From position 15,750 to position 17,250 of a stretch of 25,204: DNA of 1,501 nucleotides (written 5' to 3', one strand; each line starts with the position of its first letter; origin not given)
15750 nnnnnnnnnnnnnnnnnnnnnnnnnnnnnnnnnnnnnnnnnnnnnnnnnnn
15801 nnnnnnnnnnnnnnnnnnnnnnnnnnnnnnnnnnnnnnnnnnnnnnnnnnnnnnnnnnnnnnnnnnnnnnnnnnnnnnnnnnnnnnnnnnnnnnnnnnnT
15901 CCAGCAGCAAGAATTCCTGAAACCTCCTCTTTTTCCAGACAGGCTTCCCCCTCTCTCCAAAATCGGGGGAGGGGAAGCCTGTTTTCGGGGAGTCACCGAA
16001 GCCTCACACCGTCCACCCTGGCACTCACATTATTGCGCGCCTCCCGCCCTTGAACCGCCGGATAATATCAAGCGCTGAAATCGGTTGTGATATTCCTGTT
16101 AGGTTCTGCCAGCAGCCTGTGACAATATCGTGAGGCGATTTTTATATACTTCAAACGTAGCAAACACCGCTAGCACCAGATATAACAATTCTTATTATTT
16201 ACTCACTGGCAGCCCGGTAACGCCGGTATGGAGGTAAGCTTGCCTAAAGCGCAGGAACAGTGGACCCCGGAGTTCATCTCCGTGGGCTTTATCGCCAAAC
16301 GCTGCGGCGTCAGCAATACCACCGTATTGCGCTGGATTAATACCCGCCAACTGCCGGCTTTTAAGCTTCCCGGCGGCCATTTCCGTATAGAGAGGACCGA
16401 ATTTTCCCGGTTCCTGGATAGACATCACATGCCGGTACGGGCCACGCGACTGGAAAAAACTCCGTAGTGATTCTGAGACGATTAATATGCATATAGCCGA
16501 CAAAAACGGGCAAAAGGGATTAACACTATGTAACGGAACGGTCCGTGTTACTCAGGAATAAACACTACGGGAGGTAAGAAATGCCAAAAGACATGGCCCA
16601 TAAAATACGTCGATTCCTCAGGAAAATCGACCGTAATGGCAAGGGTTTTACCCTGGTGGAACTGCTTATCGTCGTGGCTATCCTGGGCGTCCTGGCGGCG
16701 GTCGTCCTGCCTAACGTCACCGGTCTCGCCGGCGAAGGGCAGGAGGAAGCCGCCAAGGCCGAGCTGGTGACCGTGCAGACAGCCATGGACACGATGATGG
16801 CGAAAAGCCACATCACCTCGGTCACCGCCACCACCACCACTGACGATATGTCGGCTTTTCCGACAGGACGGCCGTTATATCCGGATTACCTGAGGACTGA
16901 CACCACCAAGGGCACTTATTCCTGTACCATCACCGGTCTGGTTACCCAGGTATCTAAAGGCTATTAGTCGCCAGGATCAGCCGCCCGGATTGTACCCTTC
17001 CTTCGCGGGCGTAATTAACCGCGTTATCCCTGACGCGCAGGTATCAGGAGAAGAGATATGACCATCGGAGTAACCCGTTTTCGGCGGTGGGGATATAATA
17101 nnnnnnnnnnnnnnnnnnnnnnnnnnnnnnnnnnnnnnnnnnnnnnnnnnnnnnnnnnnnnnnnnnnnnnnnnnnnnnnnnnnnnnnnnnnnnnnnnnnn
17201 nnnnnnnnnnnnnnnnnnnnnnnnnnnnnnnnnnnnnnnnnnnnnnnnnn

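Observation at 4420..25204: Candidate undescribed surface-attachment system: twin promoter-HTH modules heading a giant adhesin and a pilin/TCS/PilB operon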

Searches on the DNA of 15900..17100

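Call 63: search_rna_families(source=window, start=15900, end=17100, threshold=evalue, max_evalue=1)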
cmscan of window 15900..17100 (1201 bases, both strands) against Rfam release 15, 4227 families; matches with E-value up to 1: 0.
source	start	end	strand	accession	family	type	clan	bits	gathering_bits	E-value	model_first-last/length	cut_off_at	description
